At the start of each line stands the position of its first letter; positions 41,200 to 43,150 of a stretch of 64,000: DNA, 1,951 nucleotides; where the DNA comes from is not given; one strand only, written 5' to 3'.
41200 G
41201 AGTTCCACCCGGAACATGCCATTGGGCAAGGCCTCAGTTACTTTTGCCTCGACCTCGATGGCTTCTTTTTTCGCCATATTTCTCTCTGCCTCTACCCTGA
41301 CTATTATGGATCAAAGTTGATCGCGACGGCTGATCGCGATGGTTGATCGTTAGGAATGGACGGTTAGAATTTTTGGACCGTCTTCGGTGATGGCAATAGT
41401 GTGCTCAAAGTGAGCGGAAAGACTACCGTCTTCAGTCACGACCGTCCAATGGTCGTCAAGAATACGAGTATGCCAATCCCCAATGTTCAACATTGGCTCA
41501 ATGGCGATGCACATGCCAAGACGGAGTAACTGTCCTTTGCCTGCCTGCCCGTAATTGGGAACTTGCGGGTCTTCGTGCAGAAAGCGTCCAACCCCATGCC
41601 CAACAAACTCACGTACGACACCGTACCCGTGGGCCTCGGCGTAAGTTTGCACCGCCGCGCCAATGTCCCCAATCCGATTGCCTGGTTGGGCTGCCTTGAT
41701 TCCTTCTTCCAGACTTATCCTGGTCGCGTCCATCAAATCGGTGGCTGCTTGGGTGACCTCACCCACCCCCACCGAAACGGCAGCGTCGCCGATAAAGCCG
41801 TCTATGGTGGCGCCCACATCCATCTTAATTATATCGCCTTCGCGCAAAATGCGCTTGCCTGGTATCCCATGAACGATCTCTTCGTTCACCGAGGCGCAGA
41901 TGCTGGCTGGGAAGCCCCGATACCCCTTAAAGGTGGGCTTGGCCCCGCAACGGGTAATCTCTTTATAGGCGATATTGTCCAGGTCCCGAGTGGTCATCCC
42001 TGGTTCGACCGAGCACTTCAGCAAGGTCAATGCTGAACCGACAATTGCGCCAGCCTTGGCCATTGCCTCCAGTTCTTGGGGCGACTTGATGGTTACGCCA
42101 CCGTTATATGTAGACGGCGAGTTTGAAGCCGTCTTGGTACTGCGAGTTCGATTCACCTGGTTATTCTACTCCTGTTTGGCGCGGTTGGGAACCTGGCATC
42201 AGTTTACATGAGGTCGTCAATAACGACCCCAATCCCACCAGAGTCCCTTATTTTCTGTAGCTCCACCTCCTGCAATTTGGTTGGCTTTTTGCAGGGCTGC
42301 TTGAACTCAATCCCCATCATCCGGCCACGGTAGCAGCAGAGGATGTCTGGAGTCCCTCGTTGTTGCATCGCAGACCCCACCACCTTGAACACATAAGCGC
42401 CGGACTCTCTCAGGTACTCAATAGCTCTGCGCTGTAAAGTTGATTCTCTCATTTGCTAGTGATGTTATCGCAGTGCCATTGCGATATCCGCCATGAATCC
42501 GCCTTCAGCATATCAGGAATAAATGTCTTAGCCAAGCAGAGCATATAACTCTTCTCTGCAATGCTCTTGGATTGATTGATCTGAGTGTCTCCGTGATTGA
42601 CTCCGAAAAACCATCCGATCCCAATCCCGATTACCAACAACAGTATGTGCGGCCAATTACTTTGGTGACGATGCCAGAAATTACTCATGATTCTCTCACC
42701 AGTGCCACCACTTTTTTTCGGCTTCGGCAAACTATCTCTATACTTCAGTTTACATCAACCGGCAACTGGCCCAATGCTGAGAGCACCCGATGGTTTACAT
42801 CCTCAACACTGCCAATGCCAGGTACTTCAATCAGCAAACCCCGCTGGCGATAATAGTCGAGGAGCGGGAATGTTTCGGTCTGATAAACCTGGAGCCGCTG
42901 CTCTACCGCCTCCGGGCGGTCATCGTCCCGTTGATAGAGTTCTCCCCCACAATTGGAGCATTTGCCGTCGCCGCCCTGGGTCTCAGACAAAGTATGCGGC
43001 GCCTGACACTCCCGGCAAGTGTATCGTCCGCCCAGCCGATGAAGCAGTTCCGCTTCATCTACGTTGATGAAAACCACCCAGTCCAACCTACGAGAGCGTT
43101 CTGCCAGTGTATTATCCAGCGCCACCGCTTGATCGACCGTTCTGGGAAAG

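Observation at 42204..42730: VRR-NUC nuclease plus small membrane protein inserted between adk and map inside the conserved ribosomal operon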

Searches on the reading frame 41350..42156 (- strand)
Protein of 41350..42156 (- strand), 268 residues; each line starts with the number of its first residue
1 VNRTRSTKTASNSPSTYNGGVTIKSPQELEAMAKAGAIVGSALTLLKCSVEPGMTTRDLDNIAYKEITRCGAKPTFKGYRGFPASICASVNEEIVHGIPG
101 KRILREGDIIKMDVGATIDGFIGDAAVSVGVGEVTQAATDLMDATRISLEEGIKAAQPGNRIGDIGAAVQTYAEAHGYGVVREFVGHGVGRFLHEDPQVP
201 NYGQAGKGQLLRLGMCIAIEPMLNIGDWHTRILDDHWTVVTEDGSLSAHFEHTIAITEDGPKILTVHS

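Call 3: search_protein_families(library=pfam, proteins=[window:41350-42156:-], max_evalue=1)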
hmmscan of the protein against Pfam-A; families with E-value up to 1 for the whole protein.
window:41350-42156:- (268 aa): 1 family
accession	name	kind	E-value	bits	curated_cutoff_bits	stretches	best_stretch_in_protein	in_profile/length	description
PF00557.29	Peptidase_M24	-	2e-49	168.6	23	1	30-258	1-208/208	Metallopeptidase family M24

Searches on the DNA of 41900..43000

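Call 69: search_rna_families(source=window, start=41900, end=43000, threshold=evalue, max_evalue=1)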
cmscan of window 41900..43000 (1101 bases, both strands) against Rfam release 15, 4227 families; matches with E-value up to 1: 0.
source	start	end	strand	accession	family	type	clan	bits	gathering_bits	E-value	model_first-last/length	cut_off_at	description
